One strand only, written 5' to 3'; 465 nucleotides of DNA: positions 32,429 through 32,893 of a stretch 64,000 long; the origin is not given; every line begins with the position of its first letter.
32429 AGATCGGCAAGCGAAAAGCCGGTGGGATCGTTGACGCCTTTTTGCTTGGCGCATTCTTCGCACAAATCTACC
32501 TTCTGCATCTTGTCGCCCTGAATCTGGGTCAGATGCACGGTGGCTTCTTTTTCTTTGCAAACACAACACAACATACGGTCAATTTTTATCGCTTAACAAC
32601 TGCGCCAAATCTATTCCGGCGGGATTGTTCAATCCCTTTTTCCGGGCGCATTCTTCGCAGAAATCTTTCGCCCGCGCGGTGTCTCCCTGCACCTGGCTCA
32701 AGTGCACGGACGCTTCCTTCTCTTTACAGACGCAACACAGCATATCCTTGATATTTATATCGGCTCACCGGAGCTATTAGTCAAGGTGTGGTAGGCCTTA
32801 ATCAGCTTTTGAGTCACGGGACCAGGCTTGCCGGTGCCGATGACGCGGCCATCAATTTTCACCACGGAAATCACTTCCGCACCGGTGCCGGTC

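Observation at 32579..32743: Stand-alone 54-aa paralogue of the McsA zinc ribbon directly upstream of mcsA-mcsB-clpC, where ctsR would normally be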

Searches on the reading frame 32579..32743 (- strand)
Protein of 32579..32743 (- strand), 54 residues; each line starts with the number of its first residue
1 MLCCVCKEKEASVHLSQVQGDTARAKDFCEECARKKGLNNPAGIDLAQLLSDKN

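Call 5: search_protein_families(library=pfam, proteins=[window:32579-32743:-], max_evalue=0.1)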
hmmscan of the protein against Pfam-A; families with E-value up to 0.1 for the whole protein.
window:32579-32743:- (54 aa): 2 families
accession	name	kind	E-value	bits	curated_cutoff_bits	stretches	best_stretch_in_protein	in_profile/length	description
PF13487.12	HD_5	-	0.039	14.1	27.2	1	9-52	5-50/170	HD domain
PF25454.1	zf-C3HC4_IRF-2BP1_2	-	0.043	14.5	26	1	2-35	2-33/72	IRF-2BP1/2 C3HC4 zinc finger domain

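Call 6: find_homologous_proteins(query=window:32582-32743:-, max_evalue=0.001)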
Query seq(54 aa) (54 aa): 4 proteins with E <= 0.001 among 4 candidates.
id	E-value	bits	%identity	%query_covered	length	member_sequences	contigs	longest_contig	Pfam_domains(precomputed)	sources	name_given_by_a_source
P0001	5.7e-25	103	85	100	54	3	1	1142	-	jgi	-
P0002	1.9e-24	101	89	100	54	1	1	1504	-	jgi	jgi:protein arginine kinase activator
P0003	1.8e-13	67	62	93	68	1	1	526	-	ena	-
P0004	7.6e-13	65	64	93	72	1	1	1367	-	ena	-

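Call 8: find_encoding_contigs(protein=P0001, flank=5000)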
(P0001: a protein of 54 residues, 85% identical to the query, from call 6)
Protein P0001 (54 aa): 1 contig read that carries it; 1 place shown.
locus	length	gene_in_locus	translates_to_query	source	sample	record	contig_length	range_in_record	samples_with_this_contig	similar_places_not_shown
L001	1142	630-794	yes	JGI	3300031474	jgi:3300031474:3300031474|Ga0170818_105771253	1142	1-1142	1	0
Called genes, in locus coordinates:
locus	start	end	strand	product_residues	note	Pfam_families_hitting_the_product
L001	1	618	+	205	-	?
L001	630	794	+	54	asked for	-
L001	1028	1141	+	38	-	?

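Call 9: find_encoding_contigs(protein=P0002, flank=5000)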
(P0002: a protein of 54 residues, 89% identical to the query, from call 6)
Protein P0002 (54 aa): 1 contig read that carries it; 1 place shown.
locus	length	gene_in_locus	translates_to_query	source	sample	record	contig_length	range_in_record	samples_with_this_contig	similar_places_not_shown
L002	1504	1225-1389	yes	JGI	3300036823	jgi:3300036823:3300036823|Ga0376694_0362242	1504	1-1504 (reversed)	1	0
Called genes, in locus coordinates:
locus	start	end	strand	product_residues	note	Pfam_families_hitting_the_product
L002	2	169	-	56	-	?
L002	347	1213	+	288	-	PF01063:Aminotran_4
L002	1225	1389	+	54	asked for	-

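Call 15: find_encoding_contigs(protein=P0003, flank=5000)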
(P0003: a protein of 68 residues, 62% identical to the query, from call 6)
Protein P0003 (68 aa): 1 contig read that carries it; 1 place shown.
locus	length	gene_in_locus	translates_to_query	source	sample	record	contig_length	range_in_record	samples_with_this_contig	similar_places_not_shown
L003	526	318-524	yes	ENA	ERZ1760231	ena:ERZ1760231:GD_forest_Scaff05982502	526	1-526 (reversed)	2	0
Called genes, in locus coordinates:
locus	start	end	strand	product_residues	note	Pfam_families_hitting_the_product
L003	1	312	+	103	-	?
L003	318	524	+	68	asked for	?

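Call 16: find_encoding_contigs(protein=P0004, flank=5000)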
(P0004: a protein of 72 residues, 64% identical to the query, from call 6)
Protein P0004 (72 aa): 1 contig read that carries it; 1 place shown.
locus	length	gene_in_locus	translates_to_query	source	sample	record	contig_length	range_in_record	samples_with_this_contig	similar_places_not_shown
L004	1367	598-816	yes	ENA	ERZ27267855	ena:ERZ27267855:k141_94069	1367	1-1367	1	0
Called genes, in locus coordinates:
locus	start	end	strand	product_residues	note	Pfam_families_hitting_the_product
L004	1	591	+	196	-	?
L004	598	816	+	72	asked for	-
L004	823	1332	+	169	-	PF02151:UVR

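Call 21: find_related_loci(query=A2, collection=genome_contigs, flank=4000)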
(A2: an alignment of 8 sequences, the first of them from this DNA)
Query A2 (54 aa) in genome_contigs; peptide patterns used: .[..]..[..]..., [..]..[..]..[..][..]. (x = any residue, [..] = any of these).
248 stretches matched a pattern; 223 encode a relative of the query (tblastn E <= 1e-3); the best 80 are kept; 80 distinct loci.
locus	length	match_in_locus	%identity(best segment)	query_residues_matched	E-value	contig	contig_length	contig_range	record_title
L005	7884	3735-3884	62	1-50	6e-19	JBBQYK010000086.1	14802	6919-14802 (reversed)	MAG: Verrucomicrobiota bacterium isolate Co_metawrap_2159 Cmw_2159_k141_24200135_length_14802_cov_24.9869, whole genome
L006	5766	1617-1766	60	1-50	1e-18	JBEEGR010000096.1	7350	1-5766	MAG: Verrucomicrobiota bacterium isolate BP_781 scaffold_5138216, whole genome shotgun sequence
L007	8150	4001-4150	60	1-50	2e-18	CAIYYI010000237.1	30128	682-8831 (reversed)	MAG: uncultured Verrucomicrobia bacterium isolate Loclat_bin-16082 genome assembly, contig: bin-16082:237/709, whole gen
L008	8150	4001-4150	60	1-50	3e-18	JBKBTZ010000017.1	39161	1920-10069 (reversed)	MAG: Limisphaerales bacterium isolate 21I_069.bin.1 NODE_17_length_39161_cov_5.244346, whole genome shotgun sequence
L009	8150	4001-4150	60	1-50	4e-18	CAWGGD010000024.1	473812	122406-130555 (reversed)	MAG: uncultured Verrucomicrobiae bacterium isolate MFD02979.bin.4.344 genome assembly, contig: contig_34944, whole genom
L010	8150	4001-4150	60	1-50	4e-18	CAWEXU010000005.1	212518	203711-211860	MAG: Methanotrichaceae archaeon isolate MFD04716.bin.2.283 genome assembly, contig: contig_13935, whole genome shotgun s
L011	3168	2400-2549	62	1-50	8e-18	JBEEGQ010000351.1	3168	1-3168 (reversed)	MAG: Verrucomicrobiota bacterium isolate BP_782 scaffold_5420981, whole genome shotgun sequence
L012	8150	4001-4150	58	1-50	1e-17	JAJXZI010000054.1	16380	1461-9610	MAG: bacterium isolate BP7.bin46 NODE_5364_length_16380_cov_1.434874, whole genome shotgun sequence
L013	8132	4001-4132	64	1-44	1e-17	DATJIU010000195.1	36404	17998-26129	MAG TPA_asm: Dongiaceae bacterium isolate SMAG_U15546 k141_2132408, whole genome shotgun sequence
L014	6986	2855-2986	66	1-44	1e-17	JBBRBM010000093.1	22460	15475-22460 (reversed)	MAG: Verrucomicrobiota bacterium isolate Co_metawrap_2342 Cmw_2342_k141_23612310_length_22460_cov_10.9982, whole genome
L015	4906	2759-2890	66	1-44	1e-17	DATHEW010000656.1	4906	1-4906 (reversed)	MAG TPA_asm: Candidatus Acidoferrum sp. isolate SMAG_U12431 k141_690530, whole genome shotgun sequence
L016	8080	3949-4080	66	1-44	1e-17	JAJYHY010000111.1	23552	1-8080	MAG: bacterium isolate DBS2-1.bin101 NODE_3747_length_23552_cov_1.604909, whole genome shotgun sequence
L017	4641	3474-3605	64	1-44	3e-17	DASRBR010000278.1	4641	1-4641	MAG TPA_asm: Verrucomicrobiia bacterium isolate SMAG_U9932 k141_681409, whole genome shotgun sequence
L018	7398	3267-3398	64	1-44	3e-17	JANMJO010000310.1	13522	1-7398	MAG: Verrucomicrobiales bacterium isolate OTE_64_metabat_368 OTE_64_k141_4140899, whole genome shotgun sequence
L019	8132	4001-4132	64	1-44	2e-17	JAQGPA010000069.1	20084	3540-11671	MAG: Pedosphaera sp. isolate RYN_627 scaffold_2077977, whole genome shotgun sequence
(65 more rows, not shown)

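Call 25: find_related_loci(query=A3, collection=metagenome_contigs, flank=3000)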
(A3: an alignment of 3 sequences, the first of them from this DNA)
Query A3 (54 aa) in metagenome_contigs; peptide patterns used: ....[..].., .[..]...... (x = any residue, [..] = any of these).
330 stretches matched a pattern; 114 encode a relative of the query (tblastn E <= 1e-3); the best 80 are kept; 80 distinct loci.
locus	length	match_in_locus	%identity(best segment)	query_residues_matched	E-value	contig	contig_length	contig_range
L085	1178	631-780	64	1-50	5e-20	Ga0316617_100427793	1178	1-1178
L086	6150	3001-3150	62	1-50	2e-19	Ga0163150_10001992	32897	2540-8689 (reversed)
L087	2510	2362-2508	63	1-49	7e-19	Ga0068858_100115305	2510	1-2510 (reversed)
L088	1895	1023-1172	62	1-50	1e-18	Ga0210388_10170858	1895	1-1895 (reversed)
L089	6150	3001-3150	62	1-50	1e-18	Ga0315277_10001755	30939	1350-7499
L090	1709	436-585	60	1-50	2e-18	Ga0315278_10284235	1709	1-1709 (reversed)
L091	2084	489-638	60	1-50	2e-18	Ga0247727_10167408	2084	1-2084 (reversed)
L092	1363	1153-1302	60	1-50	2e-18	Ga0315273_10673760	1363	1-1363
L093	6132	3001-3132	66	1-44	6e-18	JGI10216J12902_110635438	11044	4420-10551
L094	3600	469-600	66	1-44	6e-18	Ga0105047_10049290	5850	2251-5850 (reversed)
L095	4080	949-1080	66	1-44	7e-18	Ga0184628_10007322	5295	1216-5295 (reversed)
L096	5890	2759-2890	66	1-44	7e-18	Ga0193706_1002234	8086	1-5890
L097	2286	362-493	66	1-44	6e-18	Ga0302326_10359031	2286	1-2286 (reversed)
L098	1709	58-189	66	1-44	7e-18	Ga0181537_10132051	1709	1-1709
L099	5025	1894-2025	66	1-44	9e-18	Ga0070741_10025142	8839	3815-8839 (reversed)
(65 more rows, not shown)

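Call 39: search_solved_structures(query=A2, max_evalue=1, show_alignments=3)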
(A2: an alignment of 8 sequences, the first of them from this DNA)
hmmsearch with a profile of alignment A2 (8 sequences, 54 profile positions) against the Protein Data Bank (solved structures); distinct sequences matched with E-value up to 1: 5.
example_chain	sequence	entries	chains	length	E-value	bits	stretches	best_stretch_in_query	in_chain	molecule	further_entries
8wtb_B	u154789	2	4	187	3.6e-07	33.3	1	1-52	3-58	Protein-arginine kinase activator protein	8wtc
29hb_b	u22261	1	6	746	0.0039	20.4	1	1-36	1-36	ATP-dependent Clp protease, ATP-binding subunit ClpE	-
5odc_E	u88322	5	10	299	0.45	13.8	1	24-37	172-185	Methyl-viologen reducing hydrogenase subunit G | Methyl-viologen reducing hydrogenase, subunit G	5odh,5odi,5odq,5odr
5myj_B5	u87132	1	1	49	0.52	13.6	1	3-35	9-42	50S ribosomal protein L33 3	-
5h0m_A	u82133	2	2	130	0.74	13.1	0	26-44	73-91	HNH endonuclease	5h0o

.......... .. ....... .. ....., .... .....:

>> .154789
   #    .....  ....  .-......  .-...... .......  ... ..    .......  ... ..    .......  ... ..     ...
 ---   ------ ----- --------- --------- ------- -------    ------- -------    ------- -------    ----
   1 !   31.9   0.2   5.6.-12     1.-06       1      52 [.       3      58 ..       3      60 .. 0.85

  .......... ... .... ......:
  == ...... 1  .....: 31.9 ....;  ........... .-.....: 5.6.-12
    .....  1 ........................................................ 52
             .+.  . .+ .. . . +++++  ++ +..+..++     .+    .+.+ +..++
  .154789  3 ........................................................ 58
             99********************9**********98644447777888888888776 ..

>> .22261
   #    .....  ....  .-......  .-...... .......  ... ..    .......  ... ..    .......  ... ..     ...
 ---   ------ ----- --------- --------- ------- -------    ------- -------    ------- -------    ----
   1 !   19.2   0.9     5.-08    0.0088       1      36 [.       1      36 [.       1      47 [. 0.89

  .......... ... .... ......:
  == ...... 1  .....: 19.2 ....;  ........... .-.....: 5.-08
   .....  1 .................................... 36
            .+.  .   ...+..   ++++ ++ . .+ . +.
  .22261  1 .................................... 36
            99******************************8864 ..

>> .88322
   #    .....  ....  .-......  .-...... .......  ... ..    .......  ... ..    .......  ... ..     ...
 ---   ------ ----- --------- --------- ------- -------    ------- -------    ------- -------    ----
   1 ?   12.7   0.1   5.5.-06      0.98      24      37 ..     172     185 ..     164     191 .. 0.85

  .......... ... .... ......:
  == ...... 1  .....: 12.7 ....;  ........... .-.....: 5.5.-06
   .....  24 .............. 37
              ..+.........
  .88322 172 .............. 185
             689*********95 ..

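Call 47: search_protein_representatives(protein=window:32582-32743:-)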
Query: 54 residues. Proteins with E-value up to 0.001 (for the whole library): 219; up to 1e-10: 30; up to 1e-30: 0. The best 150 are listed.
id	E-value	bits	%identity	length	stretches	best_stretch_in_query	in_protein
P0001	1.8e-25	102.8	85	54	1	1-54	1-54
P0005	2.2e-14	68.3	62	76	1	1-50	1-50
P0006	2.5e-14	68.1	62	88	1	1-50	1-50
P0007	3.0e-14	67.9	64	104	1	1-50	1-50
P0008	4.5e-14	67.3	62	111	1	1-50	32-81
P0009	4.8e-14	67.3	62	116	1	1-50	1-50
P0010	1.7e-13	65.5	62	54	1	1-47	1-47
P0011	2.5e-13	65.0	60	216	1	1-50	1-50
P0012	3.0e-13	64.8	60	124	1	1-50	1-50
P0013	3.2e-13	64.7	62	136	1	1-50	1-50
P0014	3.7e-13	64.5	58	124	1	1-50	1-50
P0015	5.1e-13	64.1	64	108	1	1-50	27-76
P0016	1.4e-12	62.7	49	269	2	2-45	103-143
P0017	1.7e-12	62.4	53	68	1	1-51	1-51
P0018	2.2e-12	62.1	40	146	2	1-52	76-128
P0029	2.3e-11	58.9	55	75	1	1-51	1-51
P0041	2.3e-09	52.7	60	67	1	1-52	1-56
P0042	3.8e-09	52.0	52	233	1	1-50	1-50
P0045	7.3e-09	51.1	50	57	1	1-52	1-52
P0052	3.2e-08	49.1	52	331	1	1-50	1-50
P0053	3.2e-08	49.1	46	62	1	1-52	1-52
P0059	9.8e-08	47.6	45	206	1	1-51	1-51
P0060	1.1e-07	47.4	43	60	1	1-51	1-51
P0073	8.0e-07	44.8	45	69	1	1-51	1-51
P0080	1.3e-06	44.1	47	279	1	1-51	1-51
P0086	1.9e-06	43.6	42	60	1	1-50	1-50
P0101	4.9e-06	42.3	42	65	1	1-52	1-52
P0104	5.6e-06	42.2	44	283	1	1-50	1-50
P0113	1.1e-05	41.2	43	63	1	1-51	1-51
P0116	1.2e-05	41.1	48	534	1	1-50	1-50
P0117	1.2e-05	41.1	44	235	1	1-50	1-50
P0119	1.7e-05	40.7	44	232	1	1-50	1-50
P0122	1.7e-05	40.6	45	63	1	1-51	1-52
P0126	2.1e-05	40.4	53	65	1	1-51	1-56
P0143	8.4e-05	38.5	43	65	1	1-51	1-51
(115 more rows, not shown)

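Call 49: find_encoding_contigs(protein=P0122, flank=4000, max_places=4)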
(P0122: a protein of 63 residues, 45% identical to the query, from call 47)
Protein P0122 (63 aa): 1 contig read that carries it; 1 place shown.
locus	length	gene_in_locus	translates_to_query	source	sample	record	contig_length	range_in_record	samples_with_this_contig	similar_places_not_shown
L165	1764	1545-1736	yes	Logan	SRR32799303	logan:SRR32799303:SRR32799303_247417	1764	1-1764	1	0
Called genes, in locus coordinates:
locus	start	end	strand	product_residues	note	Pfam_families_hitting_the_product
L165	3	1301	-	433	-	?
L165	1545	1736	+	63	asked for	-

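Call 50: find_encoding_contigs(protein=P0053, flank=4000, max_places=4)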
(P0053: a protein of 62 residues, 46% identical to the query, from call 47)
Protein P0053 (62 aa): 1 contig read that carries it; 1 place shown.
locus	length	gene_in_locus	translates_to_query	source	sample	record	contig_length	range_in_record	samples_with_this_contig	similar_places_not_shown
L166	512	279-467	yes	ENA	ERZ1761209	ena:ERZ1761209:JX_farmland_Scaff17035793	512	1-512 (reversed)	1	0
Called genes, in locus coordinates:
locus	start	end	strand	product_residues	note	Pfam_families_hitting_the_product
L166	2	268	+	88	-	?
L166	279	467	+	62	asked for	-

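Call 53: search_protein_families(library=ncbifam, proteins=[window:32579-32743:-, P0122, P0053, P0113, P0016, P0018], max_evalue=1)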
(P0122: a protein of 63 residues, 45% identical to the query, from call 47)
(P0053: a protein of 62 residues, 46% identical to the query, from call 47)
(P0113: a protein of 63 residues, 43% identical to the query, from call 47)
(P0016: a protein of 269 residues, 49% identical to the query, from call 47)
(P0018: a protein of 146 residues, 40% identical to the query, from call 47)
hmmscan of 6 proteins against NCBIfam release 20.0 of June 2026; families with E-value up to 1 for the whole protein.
window:32579-32743:- (54 aa): 1 family
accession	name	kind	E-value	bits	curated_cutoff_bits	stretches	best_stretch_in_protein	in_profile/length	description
NF053706.1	PrRKinActvMcsABac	equivalog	5.9e-06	26.2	210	1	1-39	1-39/182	protein-arginine kinase activator protein McsA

P0122 (63 aa): 1 family
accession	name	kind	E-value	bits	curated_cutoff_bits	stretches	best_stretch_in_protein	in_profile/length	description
NF053706.1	PrRKinActvMcsABac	equivalog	7.8e-09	35.6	210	1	1-56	1-59/182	protein-arginine kinase activator protein McsA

P0053 (62 aa): 3 families
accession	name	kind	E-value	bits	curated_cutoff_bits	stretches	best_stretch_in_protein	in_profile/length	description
NF053706.1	PrRKinActvMcsABac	equivalog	8e-10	38.8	210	1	1-57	1-61/182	protein-arginine kinase activator protein McsA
NF040913.1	DsrE_rel_ELSE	equivalog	0.037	13.8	152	1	9-41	51-83/125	SaoD/DsrE family protein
NF008288.0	PRK11068.1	equivalog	0.12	12.2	226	1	13-48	53-88/165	phosphatidylglycerophosphatase A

P0113 (63 aa): 1 family
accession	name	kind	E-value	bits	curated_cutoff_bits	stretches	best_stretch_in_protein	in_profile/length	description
NF053706.1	PrRKinActvMcsABac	equivalog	1.7e-08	34.4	210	1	1-57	1-61/182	protein-arginine kinase activator protein McsA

P0016 (269 aa): 2 families
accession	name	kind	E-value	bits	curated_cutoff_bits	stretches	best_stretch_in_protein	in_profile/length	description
TIGR04138.1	Plancto_Ver_chp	hypoth_equivalog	2.6e-26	92.1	60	1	171-268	8-115/123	Minf_1886 family protein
NF053706.1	PrRKinActvMcsABac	equivalog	1.1e-12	48.1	210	2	36-69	1-34/182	protein-arginine kinase activator protein McsA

P0018 (146 aa): 1 family
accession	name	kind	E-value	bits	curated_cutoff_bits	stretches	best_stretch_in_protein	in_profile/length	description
NF053706.1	PrRKinActvMcsABac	equivalog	3e-12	46.7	210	2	76-127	1-55/182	protein-arginine kinase activator protein McsA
